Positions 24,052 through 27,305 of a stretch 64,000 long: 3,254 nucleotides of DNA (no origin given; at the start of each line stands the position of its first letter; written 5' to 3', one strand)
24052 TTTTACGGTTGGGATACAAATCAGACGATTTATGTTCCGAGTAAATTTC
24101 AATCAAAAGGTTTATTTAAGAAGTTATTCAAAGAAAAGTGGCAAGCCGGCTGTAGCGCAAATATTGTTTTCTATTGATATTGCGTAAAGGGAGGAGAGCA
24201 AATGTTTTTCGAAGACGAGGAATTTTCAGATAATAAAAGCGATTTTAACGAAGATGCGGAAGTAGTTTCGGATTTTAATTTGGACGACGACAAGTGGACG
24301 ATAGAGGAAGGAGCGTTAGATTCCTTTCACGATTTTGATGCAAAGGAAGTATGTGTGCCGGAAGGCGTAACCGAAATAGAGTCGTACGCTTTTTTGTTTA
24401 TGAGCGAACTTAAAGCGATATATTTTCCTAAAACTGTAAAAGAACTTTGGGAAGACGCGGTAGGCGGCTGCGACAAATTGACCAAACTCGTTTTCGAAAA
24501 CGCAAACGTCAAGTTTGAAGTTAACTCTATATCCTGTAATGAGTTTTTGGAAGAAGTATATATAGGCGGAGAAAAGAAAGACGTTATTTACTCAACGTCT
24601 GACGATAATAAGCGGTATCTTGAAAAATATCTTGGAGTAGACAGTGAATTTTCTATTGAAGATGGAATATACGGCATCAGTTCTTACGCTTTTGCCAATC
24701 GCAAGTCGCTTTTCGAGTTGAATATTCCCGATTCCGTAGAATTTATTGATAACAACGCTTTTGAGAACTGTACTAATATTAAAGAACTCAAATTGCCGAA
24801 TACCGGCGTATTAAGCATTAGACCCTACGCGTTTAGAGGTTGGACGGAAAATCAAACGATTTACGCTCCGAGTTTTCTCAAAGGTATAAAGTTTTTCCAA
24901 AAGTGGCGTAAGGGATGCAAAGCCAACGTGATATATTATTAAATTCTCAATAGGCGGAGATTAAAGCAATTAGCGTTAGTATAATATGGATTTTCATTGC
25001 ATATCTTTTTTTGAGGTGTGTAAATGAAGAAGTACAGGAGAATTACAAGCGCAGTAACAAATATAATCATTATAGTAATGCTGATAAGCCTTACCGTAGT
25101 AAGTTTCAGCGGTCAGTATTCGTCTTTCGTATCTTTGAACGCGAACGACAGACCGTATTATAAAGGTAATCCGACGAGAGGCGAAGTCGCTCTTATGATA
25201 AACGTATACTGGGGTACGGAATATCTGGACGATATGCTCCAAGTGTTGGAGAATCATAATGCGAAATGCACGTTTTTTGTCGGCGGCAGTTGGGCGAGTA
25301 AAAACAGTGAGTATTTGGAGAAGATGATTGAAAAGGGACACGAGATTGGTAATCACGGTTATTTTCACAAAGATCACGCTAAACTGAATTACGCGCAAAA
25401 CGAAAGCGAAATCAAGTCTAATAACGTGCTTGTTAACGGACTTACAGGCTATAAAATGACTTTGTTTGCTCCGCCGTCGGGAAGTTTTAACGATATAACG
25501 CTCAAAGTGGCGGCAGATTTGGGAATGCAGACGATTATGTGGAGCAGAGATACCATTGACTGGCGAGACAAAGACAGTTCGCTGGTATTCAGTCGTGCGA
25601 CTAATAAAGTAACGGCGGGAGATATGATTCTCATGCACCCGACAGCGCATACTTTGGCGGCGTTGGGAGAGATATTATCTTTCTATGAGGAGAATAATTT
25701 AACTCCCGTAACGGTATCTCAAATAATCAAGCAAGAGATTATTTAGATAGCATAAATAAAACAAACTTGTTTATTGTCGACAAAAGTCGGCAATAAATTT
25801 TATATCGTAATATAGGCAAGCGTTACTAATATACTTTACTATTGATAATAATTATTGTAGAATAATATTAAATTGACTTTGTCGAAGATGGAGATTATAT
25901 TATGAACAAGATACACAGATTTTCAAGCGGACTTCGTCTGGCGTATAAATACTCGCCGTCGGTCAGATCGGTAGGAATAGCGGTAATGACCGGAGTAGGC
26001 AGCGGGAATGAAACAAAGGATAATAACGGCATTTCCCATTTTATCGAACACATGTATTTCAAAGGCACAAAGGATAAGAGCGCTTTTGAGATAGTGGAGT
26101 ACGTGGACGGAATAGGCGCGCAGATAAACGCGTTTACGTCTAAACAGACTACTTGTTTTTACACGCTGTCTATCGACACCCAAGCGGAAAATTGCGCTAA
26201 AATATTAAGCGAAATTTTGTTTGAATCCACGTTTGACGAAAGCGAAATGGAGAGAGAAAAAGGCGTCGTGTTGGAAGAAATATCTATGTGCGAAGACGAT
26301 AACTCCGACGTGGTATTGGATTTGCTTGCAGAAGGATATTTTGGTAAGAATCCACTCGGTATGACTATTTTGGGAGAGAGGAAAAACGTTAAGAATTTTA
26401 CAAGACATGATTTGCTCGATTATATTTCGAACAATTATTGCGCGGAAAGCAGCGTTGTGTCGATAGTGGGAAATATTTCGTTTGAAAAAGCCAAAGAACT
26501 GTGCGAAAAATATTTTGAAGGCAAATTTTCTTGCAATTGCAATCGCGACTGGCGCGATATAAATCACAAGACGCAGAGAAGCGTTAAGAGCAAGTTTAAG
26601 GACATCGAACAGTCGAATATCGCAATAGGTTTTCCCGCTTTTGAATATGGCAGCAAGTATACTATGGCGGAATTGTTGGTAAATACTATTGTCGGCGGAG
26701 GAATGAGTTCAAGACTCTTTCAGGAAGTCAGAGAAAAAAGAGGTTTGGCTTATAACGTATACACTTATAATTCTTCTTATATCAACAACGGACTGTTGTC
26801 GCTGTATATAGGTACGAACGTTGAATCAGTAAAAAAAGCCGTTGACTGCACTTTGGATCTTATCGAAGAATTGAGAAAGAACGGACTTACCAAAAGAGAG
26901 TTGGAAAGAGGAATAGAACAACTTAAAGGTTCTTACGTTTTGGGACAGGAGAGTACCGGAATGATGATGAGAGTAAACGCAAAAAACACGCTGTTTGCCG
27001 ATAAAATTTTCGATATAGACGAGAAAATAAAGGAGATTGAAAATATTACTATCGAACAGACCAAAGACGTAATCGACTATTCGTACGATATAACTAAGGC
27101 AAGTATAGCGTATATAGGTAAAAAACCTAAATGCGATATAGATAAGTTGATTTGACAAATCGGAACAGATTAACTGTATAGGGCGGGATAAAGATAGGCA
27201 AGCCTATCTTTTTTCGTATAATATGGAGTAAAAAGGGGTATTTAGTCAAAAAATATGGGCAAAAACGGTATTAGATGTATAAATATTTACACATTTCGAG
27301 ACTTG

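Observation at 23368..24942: Tandem signal-less BspA-type LRR paralogues inserted into the conserved pnp / ylxY / mlpA block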

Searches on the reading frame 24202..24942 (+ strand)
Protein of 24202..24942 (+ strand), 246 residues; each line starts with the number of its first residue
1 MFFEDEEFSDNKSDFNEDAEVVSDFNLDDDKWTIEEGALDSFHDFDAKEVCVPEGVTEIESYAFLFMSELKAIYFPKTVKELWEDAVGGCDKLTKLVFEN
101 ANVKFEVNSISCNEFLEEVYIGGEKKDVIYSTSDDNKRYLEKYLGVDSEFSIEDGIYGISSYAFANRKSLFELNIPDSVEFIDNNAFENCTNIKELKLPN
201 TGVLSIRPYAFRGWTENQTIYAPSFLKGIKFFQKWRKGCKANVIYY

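Call 3: search_protein_families(library=pfam, proteins=[window:24202-24942:+], max_evalue=0.01)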
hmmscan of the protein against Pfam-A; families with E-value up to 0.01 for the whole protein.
window:24202-24942:+ (246 aa): 2 families
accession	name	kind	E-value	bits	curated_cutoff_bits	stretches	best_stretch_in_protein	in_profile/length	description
PF13306.12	LRR_5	-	3.6e-25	88.8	27.7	2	149-230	15-94/127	BspA type Leucine rich repeat region (6 copies)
PF13855.12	LRR_8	-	0.0024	18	27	0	156-200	13-58/61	Leucine rich repeat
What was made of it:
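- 24202..24942 (+): LRR-B, 246 aa. Same layout as LRR-A but one 23-aa repeat shorter and with a longer disordered acidic tail (residues 1-22). pI 4.40. Pfam LRR_5 88.8 bits (call 3).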

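Call 28: search_protein_families(library=padloc, proteins=[window:24202-24939:+], max_evalue=0.1)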
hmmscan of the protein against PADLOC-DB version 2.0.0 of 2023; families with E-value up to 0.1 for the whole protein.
window:24202-24939:+ (246 aa): 0 families

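Call 29: search_protein_families(library=phrogs, proteins=[window:24202-24939:+], max_evalue=0.01)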
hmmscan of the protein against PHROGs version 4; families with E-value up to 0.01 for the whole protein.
window:24202-24939:+ (246 aa): 2 families
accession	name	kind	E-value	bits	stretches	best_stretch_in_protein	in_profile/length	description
phrog_35892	-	unknown function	3.4e-16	59.1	2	151-234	387-469/1181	-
phrog_18805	-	unknown function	1.3e-09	38.4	2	48-112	312-374/457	-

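Call 30: search_protein_families(library=ncbifam, proteins=[window:24202-24939:+], max_evalue=0.001)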
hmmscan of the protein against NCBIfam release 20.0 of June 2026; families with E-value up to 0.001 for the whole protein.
window:24202-24939:+ (246 aa): 1 family
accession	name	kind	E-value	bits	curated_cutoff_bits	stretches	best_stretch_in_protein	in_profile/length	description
NF047961.1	adhesin_HupY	equivalog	4.5e-08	31.6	1250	1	150-226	191-265/978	leucine-rich repeat adhesin HupY/LrrG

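Call 54: find_related_loci(query=A5, collection=metagenome_contigs, flank=4000)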
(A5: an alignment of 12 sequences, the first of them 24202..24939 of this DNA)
Query A5 (246 aa) in metagenome_contigs; peptide patterns used: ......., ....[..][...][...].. (x = any residue, [..] = any of these).
269 stretches matched a pattern; 24 encode a relative of the query (tblastn E <= 1e-3); 24 distinct loci.
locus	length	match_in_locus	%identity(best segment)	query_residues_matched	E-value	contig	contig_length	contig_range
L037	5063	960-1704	28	41-245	3e-18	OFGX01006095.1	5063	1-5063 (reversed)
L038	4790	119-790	28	36-245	2e-17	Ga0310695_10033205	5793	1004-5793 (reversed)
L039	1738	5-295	35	148-245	3e-13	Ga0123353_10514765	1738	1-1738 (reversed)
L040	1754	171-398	35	156-237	1e-10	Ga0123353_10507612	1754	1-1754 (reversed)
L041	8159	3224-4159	24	41-230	1e-7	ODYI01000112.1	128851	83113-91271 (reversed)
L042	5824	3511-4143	22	39-245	7e-9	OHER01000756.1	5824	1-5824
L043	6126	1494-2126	22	39-245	1e-8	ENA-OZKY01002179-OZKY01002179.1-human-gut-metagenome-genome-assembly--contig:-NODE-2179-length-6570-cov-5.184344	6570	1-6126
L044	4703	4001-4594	21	48-245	8e-9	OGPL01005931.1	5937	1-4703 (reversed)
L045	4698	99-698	22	46-245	1e-8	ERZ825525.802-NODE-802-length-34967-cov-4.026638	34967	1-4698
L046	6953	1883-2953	22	41-245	1e-8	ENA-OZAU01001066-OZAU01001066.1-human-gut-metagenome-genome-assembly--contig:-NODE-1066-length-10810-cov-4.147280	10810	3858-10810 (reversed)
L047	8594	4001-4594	21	48-245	2e-8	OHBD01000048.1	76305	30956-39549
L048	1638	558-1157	22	46-245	2e-8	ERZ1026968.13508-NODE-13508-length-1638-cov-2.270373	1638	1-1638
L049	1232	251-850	22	46-245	3e-8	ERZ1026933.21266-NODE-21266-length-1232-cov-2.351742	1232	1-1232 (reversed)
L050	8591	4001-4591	22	49-245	2e-8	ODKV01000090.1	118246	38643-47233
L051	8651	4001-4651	22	35-245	6e-8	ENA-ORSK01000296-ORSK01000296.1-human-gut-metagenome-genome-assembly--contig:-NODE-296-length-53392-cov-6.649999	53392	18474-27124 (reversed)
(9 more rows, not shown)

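Call 64: predict_structure(alignment_id=A6)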
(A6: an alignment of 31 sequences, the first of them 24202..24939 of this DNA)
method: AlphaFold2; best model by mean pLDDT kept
length: 246 residues; sequences in the alignment: 31
mean_pLDDT: 90.0   pTM: 0.84
mean pLDDT of the five models: 90.0, 89.6, 89.2, 89.1, 89.0
residues with pLDDT >= 90: 202; 70-90: 20; 50-70: 2; < 50: 22
segments of 3 or more residues with pLDDT < 50: 1-22
pLDDT, mean of each block of 10 residues (from residue 1): 38 36 73 96 96 97 96 98 97 98 98 95 98 97 97 97 96 97 97 95 91 98 87 90 95
secondary structure, 60 per line:
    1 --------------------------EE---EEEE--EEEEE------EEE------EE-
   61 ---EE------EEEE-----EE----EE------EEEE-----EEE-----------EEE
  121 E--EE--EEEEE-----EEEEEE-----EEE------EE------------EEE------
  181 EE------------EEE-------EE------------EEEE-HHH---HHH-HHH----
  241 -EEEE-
elements in order: E32-35 E38-42 E49-51 E72-75 E95-98 E104-106 E118-121 E128-132 E138-143 E149-151 E172-174 E195-197 E219-222 E242-245
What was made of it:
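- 24202..24942 (+): AlphaFold pLDDT 90.0, pTM 0.84, residues 1-22 below 50 (call 64).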

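Call 84: search_protein_representatives(alignment_id=A6)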
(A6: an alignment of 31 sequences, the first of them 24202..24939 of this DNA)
Query: 31 sequences, 256 profile positions. Proteins with E-value up to 0.001 (for the whole library): 444875; up to 1e-10: 331005; up to 1e-30: 157362. The best 150 are listed.
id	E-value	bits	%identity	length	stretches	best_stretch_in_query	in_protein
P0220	0.0e+00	2373.9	-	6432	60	137-223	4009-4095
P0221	0.0e+00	1930.1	-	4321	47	141-235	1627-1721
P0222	0.0e+00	1873.8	-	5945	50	71-216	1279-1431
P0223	0.0e+00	1768.2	-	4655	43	143-231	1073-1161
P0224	0.0e+00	1723.2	-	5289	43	136-233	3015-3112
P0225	0.0e+00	1702.3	-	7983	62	144-235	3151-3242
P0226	0.0e+00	1695.6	-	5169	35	138-233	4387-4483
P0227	0.0e+00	1674.7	-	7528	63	141-254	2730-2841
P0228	0.0e+00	1647.5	-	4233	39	144-239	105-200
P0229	0.0e+00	1643.4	-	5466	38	138-223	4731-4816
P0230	0.0e+00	1608.4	-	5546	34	44-222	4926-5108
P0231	0.0e+00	1582.0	-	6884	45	145-234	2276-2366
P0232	0.0e+00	1569.9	-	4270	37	139-223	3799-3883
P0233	0.0e+00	1557.8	-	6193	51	138-238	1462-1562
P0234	0.0e+00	1555.1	-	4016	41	37-204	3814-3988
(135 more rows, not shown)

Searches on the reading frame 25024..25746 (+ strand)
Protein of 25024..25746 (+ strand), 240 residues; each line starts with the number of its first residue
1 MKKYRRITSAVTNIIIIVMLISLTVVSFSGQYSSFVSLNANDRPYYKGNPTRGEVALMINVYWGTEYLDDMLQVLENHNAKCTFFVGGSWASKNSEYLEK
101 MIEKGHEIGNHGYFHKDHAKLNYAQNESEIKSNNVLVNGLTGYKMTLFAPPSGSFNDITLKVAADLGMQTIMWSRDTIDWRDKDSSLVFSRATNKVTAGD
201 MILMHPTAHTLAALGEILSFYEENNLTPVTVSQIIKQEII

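Call 3: search_protein_families(library=pfam, proteins=[window:25024-25746:+], max_evalue=0.01)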
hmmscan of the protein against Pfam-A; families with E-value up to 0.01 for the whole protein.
window:25024-25746:+ (240 aa): 3 families
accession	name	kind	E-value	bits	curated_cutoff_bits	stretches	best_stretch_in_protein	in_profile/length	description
PF01522.26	Polysacc_deac_1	-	1e-28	100.2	23.1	1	48-170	2-123/124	Polysaccharide deacetylase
PF10096.14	DUF2334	-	2.2e-05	24.6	26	1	95-171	56-143/203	Uncharacterized protein conserved in bacteria (DUF2334)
PF09960.14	DUF2194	-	0.0051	15.6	30.4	1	76-125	308-358/582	Uncharacterised protein conserved in bacteria (DUF2194)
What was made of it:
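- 25024..25746 (+): ylxY-like polysaccharide deacetylase with an N-terminal membrane anchor. It is the downstream neighbour and may be reached by read-through from the LRR promoter. A terminator follows at 25769-25798. Pfam Polysacc_deac_1 100 bits (call 3).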

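Call 17: find_related_loci(query=A1, collection=genome_contigs, flank=6000)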
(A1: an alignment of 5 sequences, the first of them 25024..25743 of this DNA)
Query A1 (240 aa) in genome_contigs; peptide patterns used: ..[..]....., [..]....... (x = any residue, [..] = any of these).
73 stretches matched a pattern; 17 encode a relative of the query (tblastn E <= 1e-3); 17 distinct loci.
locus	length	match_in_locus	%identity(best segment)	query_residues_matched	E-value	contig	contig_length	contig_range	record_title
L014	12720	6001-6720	92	1-240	2e-151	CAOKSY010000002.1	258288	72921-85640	MAG TPA_asm: uncultured Clostridia bacterium isolate SRR15604549_bin.11_metawrap_v1.3_MAG genome assembly, contig: NODE.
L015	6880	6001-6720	92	1-240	4e-150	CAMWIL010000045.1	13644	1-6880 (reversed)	MAG TPA_asm: uncultured Clostridia bacterium isolate SRR14411269_bin.10_metawrap_v1.3_MAG genome assembly, contig: NODE.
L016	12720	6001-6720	90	1-240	5e-149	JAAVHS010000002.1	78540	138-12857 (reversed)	MAG: Clostridiales bacterium isolate Mgla_MAG_39-bin_5 c_000000017368, whole genome shotgun sequence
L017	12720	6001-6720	82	1-240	5e-137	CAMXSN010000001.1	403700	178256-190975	MAG TPA_asm: uncultured Clostridia bacterium isolate SRR14920976_bin.7_metawrap_v1.3_MAG genome assembly, contig: NODE.3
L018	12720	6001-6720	79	1-240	1e-132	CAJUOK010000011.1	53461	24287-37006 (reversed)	MAG TPA_asm: uncultured Christensenellaceae bacterium isolate MGBC165376 genome assembly, contig: MGBC165376.11, whole g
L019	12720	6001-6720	79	1-240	3e-131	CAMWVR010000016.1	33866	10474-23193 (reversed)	MAG TPA_asm: uncultured Clostridia bacterium isolate SRR14411288_bin.13_metawrap_v1.3_MAG genome assembly, contig: NODE.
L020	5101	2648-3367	79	1-240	5e-132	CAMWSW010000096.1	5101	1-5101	MAG TPA_asm: uncultured Clostridia bacterium isolate SRR14411294_bin.5_metawrap_v1.3_MAG genome assembly, contig: NODE.1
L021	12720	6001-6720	78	1-240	2e-130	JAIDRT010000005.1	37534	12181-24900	MAG: Clostridia bacterium isolate SC0362_comb_6 SC0362_comb_6_contig_5, whole genome shotgun sequence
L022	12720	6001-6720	78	1-240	1e-130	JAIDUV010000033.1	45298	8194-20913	MAG: Clostridia bacterium isolate SC0369_comb_17 SC0369_comb_17_contig_33, whole genome shotgun sequence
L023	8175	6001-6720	78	1-240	2e-129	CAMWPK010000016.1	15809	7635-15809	MAG TPA_asm: uncultured Clostridia bacterium isolate SRR14411350_bin.9_metawrap_v1.3_MAG genome assembly, contig: NODE.3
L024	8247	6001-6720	78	1-240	2e-129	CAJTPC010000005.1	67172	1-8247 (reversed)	MAG TPA_asm: uncultured Christensenella sp. isolate MGBC107029 genome assembly, contig: MGBC107029.5, whole genome shotg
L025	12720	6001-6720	77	1-240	3e-129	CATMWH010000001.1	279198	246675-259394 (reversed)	MAG TPA_asm: uncultured Christensenella sp. isolate MGG29822_1678865761 genome assembly, contig: shHF8_23, whole genome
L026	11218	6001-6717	75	1-240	6e-127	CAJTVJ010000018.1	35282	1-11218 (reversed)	MAG TPA_asm: uncultured Christensenella sp. isolate MGBC114095 genome assembly, contig: MGBC114095.18, whole genome shot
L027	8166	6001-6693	78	1-231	9e-126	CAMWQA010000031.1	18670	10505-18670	MAG TPA_asm: uncultured Clostridia bacterium isolate SRR14411243_bin.11_metawrap_v1.3_MAG genome assembly, contig: NODE.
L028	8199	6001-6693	77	1-231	2e-122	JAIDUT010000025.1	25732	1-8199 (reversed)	MAG: Clostridia bacterium isolate SC0369_comb_14 SC0369_comb_14_contig_25, whole genome shotgun sequence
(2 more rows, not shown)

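Call 30: search_protein_families(library=ncbifam, proteins=[window:25024-25743:+], max_evalue=0.001)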
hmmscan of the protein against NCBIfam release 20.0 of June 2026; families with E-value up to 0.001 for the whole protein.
window:25024-25743:+ (240 aa): 8 families
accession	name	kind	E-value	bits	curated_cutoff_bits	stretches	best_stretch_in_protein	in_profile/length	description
TIGR02873.1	spore_ylxY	hypoth_equivalog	7.1e-60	202.5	391.5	1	41-234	73-266/268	probable sporulation protein, polysaccharide deacetylase family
TIGR02764.1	spore_ybaN_pdaB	equivalog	2.9e-44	151.1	237.4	1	54-235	7-191/191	polysaccharide deacetylase family sporulation protein PdaB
TIGR02884.1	spore_pdaA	equivalog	1.5e-28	100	298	1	40-222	24-211/224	delta-lactam-biosynthetic de-N-acetylase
NF045821.1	PgAcgDacpgdA1_Bac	equivalog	2.2e-26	92.4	400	1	47-207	82-242/282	peptidoglycan-N-acetylglucosamine deacetylase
NF045820.1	PgAcgDacpgdA_Strep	equivalog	1.8e-23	83.1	800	1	55-238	270-451/463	peptidoglycan-N-acetylglucosamine deacetylase PgdA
TIGR04243.1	nodulat_NodB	equivalog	5.5e-21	75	240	1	70-207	19-157/197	chitooligosaccharide deacetylase NodB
NF045822.1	PgAcgDacpgdA2_Bac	equivalog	4.3e-13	49.2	400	1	65-219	81-246/274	peptidoglycan-N-acetylglucosamine deacetylase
TIGR03006.1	pepcterm_polyde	equivalog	4.3e-13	49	276.2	1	68-166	36-134/272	XrtA system polysaccharide deacetylase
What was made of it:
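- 25024..25746 (+): Best NCBIfam match TIGR02873 spore_ylxY, 202 bits, below the 391.5 cut-off (call 30).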

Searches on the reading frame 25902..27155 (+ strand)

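Call 3: search_protein_families(library=pfam, proteins=[window:25902-27155:+], max_evalue=0.01)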
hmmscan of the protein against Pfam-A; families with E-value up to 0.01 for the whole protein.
window:25902-27155:+ (417 aa): 2 families
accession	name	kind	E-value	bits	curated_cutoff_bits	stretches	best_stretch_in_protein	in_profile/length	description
PF05193.26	Peptidase_M16_C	-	5.1e-38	131.2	23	1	165-341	1-181/181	Peptidase M16 inactive domain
PF00675.25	Peptidase_M16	-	2.7e-35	121.9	22.3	1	13-158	2-147/149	Insulinase (Peptidase family M16)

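Call 30: search_protein_families(library=ncbifam, proteins=[window:25902-27152:+], max_evalue=0.001)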
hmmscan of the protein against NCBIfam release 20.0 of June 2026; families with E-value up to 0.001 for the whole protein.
window:25902-27152:+ (417 aa): 4 families
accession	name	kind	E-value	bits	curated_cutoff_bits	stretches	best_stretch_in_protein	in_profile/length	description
NF047422.1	YfmF_fam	equivalog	4.3e-34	118.1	285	1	98-390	101-397/412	EF-P 5-aminopentanol modification-associated protein YfmF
NF047421.1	YfmH_fam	equivalog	8.7e-26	91.1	250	1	33-405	51-421/425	EF-P 5-aminopentanol modification-associated protein YfmH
NF011681.0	PRK15101.1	equivalog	1.7e-13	49.5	765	1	26-136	68-179/961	pitrilysin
TIGR02110.1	PQQ_syn_pqqF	equivalog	2.9e-10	39.5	320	1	9-204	7-206/697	pyrroloquinoline quinone biosynthesis protein PqqF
